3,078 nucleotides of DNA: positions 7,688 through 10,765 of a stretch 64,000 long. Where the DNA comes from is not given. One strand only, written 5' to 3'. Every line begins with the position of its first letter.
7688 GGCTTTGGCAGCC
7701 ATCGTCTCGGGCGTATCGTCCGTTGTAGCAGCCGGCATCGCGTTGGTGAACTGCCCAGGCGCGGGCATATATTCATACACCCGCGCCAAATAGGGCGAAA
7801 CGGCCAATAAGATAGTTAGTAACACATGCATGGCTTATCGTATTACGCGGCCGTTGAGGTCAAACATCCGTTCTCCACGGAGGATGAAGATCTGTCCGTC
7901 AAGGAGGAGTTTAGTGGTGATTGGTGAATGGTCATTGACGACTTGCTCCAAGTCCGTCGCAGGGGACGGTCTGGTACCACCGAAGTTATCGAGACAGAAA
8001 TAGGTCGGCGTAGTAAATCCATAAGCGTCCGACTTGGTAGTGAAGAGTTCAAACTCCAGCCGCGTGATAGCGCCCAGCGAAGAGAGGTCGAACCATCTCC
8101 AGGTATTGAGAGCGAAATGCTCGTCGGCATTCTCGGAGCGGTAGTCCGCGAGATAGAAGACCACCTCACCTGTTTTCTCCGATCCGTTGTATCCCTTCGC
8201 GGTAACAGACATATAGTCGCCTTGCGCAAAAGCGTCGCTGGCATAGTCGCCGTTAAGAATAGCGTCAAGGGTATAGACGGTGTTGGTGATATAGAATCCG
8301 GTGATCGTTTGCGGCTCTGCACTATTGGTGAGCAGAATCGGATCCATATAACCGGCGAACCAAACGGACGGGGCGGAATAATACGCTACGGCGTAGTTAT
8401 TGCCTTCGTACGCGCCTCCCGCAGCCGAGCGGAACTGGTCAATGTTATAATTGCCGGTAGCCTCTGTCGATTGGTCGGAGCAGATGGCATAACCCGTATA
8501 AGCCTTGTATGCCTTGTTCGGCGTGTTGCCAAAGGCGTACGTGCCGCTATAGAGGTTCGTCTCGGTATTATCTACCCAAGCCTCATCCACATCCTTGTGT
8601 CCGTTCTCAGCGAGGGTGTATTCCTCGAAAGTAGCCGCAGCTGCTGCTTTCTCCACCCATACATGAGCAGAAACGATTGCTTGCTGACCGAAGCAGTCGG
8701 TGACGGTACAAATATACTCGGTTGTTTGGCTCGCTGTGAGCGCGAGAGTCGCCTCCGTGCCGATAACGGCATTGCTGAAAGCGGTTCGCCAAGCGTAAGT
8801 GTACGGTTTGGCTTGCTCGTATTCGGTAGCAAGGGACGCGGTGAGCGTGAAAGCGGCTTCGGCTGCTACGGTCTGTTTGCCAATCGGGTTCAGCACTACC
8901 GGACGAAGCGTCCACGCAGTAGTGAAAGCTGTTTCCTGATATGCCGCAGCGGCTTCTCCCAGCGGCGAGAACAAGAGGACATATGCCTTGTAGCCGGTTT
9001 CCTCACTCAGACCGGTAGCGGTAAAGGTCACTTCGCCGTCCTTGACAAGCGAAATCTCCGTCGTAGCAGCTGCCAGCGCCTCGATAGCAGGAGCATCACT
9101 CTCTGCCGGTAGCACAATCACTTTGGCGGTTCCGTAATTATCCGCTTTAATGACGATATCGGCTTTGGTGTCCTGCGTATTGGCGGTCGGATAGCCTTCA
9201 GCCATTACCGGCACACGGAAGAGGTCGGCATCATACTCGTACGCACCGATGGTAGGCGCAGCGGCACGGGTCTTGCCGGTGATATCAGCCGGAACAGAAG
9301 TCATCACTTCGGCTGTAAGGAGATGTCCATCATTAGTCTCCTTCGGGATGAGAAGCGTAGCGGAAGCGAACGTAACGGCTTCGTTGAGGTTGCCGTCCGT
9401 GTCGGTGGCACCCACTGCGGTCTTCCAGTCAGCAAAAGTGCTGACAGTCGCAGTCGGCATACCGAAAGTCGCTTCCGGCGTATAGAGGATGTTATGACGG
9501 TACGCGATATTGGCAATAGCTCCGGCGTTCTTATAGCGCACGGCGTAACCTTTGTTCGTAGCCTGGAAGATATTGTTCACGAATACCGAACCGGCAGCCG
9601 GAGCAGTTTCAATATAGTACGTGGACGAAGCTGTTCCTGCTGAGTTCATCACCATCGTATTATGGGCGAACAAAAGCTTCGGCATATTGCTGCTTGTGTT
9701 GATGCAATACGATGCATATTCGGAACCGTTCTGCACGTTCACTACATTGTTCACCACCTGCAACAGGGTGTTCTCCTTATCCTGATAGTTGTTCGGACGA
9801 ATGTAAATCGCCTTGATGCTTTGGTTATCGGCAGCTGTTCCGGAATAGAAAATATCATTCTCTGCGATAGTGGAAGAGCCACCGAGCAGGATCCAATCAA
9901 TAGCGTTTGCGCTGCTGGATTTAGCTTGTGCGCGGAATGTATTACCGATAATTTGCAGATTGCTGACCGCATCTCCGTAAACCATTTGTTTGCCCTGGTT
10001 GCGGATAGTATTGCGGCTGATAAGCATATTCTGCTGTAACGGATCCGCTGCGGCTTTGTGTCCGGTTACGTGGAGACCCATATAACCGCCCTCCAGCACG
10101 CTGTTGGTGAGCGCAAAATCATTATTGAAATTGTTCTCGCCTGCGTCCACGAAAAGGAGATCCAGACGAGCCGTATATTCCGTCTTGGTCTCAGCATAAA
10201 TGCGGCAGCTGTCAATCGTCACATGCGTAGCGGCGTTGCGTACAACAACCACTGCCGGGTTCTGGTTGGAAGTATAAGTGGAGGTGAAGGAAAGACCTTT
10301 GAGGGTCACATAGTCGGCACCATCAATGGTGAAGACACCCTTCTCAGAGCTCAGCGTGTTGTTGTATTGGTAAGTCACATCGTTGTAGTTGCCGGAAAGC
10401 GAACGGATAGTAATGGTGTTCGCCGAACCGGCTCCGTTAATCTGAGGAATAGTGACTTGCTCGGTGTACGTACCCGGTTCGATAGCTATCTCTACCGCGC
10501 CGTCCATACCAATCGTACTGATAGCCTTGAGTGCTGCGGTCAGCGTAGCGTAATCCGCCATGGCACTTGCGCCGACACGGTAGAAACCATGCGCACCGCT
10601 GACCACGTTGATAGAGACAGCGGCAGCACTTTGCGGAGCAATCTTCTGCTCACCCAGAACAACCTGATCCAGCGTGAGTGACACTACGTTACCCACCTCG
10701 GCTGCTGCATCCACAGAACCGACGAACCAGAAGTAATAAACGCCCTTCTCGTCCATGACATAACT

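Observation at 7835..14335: Cobalamin riboswitch controlling a 2065-aa adhesin-like surface protein instead of a transporter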

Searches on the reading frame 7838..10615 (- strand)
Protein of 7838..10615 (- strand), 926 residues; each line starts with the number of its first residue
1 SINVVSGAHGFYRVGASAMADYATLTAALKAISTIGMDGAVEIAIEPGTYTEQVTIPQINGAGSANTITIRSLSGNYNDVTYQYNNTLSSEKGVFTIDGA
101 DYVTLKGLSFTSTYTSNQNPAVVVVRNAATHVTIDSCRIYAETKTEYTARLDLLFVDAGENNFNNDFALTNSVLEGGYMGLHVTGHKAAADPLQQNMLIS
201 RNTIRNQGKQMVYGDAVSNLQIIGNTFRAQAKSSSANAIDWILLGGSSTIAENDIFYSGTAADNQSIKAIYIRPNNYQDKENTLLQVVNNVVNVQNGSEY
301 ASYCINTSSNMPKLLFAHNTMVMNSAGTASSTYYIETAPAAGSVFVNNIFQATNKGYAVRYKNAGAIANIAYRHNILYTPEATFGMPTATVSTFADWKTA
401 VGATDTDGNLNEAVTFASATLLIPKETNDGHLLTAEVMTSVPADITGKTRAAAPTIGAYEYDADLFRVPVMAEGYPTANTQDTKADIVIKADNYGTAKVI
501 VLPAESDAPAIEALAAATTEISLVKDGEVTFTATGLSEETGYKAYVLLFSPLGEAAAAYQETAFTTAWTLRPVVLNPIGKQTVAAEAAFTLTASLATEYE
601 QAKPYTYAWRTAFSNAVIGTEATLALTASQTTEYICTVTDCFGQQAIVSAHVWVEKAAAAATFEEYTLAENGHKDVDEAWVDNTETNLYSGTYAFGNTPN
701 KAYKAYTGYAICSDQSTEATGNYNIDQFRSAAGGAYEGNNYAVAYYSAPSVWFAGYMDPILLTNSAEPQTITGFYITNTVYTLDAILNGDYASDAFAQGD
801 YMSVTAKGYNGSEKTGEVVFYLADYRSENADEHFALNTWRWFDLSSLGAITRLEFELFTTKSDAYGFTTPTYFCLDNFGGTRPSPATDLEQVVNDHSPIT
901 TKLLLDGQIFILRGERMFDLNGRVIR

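Call 74: predict_structure(alignment_id=A2)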
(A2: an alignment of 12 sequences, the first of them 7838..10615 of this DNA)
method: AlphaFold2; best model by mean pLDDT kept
length: 926 residues; sequences in the alignment: 12
mean_pLDDT: 79.9   pTM: 0.57
mean pLDDT of the five models: 79.9, 77.2, 77.2, 76.9, 76.7
residues with pLDDT >= 90: 283; 70-90: 447; 50-70: 134; < 50: 62
segments of 3 or more residues with pLDDT < 50: 1-5, 188-194, 700-707, 751-755, 884-908
pLDDT, mean of each block of 10 residues (from residue 1): 59 93 94 89 96 90 87 92 93 90 94 90 82 94 76 85 71 93 67 65 90 83 91 82 83 90 78 83 89 90 91 93 90 91 92 88 85 89 63 81 86 80 67 73 82 81 81 93 90 92 92 89 90 88 94 87 86 81 86 88 89 84 87 87 85 72 73 61 60 62 51 72 61 66 62 50 65 83 77 78 84 85 83 80 84 77 56 74 45 34 48 58 56
secondary structure, 60 per line:
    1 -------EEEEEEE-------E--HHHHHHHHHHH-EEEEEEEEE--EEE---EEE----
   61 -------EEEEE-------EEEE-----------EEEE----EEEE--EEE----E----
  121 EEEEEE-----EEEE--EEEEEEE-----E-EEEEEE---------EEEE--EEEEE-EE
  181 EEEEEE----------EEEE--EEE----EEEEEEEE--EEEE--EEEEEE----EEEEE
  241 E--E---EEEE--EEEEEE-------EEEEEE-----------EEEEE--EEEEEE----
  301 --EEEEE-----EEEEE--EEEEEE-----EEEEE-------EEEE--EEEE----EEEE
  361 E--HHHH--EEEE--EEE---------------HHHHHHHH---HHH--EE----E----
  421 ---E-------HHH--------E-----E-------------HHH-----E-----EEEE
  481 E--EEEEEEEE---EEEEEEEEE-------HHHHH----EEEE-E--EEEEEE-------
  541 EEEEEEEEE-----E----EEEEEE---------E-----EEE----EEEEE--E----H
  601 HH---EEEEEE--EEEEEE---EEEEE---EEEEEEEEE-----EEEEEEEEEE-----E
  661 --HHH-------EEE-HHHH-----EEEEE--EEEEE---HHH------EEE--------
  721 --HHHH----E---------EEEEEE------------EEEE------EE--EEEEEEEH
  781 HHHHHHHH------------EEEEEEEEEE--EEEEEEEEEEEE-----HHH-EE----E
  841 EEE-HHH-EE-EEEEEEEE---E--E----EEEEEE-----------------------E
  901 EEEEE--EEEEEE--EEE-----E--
elements in order (helices of 4 or more, strands of 3 or more residues): E8-14 H25-35 E37-45 E48-50 E54-56 E68-72 E80-83 E95-98 E103-106 E109-111 E121-126 E132-135 E138-144 E152-157 E167-170 E173-177 E179-186 E197-200 E203-205 E210-217 E220-223 E226-231 E236-241 E248-251 E254-259 E267-272 E284-288 E291-296 E303-307 E313-317 E320-325 E331-335 E343-346 E349-352 E357-361 H364-367 E370-373 E376-378 H394-401 E477-481 E484-491 E495-503 H511-515 E520-523 E528-533 E541-549 E560-565 E581-583 E588-592 E606-611 E614-619 E623-627 E631-639 E645-654 E673-675 H677-680 E686-690 E693-697 E710-712 H723-726 E741-746 E759-762 E773-779 H780-788 E801-810 E813-824 E840-843 E852-859 E871-876 E900-905 E908-913 E916-918

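Call 78: fold_search(model_id=the predicted structure, library=pdb)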
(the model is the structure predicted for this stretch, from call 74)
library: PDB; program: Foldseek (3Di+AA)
matches with E <= 10: 1676; with E <= 0.001: 140
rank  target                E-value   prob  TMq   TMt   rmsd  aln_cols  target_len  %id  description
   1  9hmu_A                5.3e-13  1.00  0.19  0.72   5.9       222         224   31  DUF4465 domain containing protein in complex with vitamin B12. (released 2025-01-15)
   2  9hmu_B                4.2e-12  1.00  0.19  0.72   4.7       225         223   31  DUF4465 domain containing protein in complex with vitamin B12. (released 2025-01-15)
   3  4jqr                  2.4e-10  1.00  0.19  0.71   4.0       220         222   21  Crystal structure of a DUF4465 family protein (BACCAC_02373) from Bacteroides caccae ATCC 43185 at 2.05 A resolution (released 2013-04-10)
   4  9qpm                  7.9e-10  1.00  0.19  0.71   3.7       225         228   23  BtuJ1 (BT_1491) bound to cyanocobalamin (released 2026-03-25)
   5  9fct_B                8.3e-10  1.00  0.19  0.68   4.0       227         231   23  BtuJ1 - Bacteroides thetaiotaomicron B12 scavenging protein (released 2024-10-16)
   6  9fct_A                9.0e-10  1.00  0.19  0.68   4.0       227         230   23  BtuJ1 - Bacteroides thetaiotaomicron B12 scavenging protein (released 2024-10-16)
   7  4e9k                  4.6e-09  1.00  0.17  0.58   8.1       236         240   24  Crystal structure of a DUF4465 family protein (BACOVA_04221) from Bacteroides ovatus ATCC 8483 at 2.31 A resolution (released 2012-05-16)
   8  9i2l_B                4.8e-08  1.00  0.17  0.56   4.8       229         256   20  BtuJ2 - DUF4465 domain containing protein (released 2025-03-05)
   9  9i2l_A                9.2e-08  1.00  0.17  0.52   5.6       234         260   20  BtuJ2 - DUF4465 domain containing protein (released 2025-03-05)
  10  6pxv_A                3.0e-07  1.00  0.14  0.16  22.7      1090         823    8  Cryo-EM structure of full-length insulin receptor bound to 4 insulin. 3D refinement was focused on the extracellular r (released 2019-09-04)
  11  7tym_A                1.2e-06  1.00  0.14  0.17  24.2      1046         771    8  Cryo-EM Structure of insulin receptor-related receptor (IRR) in active-state captured at pH 9. The 3D refinement was a (released 2023-02-15)
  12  7yq5_E                1.2e-06  0.99  0.13  0.15  22.4      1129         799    7  human insulin receptor bound with A62 DNA aptamer and insulin (released 2022-11-09)
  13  7sl2_A                1.6e-06  1.00  0.14  0.16  25.2      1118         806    8  Full-length insulin receptor bound with site 2 binding deficient mutant insulin (A-L13R) -- asymmetric conformation (released 2022-03-30)
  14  6ceb_A                4.3e-06  0.99  0.13  0.17  20.8       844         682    9  Insulin Receptor ectodomain in complex with two insulin molecules - C1 symmetry (released 2018-03-14)
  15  8xjs_A                4.4e-06  0.99  0.13  0.15  21.9      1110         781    9  Cryo-EM structure of human insulin receptor bound to 3 IGF-I (released 2024-12-25)
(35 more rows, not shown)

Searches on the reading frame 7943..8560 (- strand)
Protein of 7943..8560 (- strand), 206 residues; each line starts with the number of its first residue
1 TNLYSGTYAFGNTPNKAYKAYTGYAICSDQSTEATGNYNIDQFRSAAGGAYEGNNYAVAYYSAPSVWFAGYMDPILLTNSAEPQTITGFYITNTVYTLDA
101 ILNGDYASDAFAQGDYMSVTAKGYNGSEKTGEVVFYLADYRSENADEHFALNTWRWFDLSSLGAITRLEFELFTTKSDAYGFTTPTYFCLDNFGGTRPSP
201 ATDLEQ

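Call 79: search_solved_structures(query=window:7943-8560:-, max_evalue=0.001, show_alignments=5)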
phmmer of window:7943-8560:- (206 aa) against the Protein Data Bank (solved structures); distinct sequences matched with E-value up to 0.001: 6.
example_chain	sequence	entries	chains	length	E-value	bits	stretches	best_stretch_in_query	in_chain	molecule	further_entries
9hmu_A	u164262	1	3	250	7.2e-25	91.3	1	17-194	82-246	DUF4465 domain containing protein D5EK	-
4jqr_A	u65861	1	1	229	1e-14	58.1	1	69-192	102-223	hypothetical protein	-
9qpm_A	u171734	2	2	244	3e-14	56.6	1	74-192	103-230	DUF4465 domain-containing protein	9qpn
9fct_B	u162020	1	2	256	3.4e-14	56.4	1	74-192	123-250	DUF4465 domain-containing protein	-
4e9k_A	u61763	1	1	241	2.1e-13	53.8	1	79-192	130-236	hypothetical protein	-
9i2l_B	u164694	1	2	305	4.6e-06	29.8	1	49-192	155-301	DUF4465 domain-containing protein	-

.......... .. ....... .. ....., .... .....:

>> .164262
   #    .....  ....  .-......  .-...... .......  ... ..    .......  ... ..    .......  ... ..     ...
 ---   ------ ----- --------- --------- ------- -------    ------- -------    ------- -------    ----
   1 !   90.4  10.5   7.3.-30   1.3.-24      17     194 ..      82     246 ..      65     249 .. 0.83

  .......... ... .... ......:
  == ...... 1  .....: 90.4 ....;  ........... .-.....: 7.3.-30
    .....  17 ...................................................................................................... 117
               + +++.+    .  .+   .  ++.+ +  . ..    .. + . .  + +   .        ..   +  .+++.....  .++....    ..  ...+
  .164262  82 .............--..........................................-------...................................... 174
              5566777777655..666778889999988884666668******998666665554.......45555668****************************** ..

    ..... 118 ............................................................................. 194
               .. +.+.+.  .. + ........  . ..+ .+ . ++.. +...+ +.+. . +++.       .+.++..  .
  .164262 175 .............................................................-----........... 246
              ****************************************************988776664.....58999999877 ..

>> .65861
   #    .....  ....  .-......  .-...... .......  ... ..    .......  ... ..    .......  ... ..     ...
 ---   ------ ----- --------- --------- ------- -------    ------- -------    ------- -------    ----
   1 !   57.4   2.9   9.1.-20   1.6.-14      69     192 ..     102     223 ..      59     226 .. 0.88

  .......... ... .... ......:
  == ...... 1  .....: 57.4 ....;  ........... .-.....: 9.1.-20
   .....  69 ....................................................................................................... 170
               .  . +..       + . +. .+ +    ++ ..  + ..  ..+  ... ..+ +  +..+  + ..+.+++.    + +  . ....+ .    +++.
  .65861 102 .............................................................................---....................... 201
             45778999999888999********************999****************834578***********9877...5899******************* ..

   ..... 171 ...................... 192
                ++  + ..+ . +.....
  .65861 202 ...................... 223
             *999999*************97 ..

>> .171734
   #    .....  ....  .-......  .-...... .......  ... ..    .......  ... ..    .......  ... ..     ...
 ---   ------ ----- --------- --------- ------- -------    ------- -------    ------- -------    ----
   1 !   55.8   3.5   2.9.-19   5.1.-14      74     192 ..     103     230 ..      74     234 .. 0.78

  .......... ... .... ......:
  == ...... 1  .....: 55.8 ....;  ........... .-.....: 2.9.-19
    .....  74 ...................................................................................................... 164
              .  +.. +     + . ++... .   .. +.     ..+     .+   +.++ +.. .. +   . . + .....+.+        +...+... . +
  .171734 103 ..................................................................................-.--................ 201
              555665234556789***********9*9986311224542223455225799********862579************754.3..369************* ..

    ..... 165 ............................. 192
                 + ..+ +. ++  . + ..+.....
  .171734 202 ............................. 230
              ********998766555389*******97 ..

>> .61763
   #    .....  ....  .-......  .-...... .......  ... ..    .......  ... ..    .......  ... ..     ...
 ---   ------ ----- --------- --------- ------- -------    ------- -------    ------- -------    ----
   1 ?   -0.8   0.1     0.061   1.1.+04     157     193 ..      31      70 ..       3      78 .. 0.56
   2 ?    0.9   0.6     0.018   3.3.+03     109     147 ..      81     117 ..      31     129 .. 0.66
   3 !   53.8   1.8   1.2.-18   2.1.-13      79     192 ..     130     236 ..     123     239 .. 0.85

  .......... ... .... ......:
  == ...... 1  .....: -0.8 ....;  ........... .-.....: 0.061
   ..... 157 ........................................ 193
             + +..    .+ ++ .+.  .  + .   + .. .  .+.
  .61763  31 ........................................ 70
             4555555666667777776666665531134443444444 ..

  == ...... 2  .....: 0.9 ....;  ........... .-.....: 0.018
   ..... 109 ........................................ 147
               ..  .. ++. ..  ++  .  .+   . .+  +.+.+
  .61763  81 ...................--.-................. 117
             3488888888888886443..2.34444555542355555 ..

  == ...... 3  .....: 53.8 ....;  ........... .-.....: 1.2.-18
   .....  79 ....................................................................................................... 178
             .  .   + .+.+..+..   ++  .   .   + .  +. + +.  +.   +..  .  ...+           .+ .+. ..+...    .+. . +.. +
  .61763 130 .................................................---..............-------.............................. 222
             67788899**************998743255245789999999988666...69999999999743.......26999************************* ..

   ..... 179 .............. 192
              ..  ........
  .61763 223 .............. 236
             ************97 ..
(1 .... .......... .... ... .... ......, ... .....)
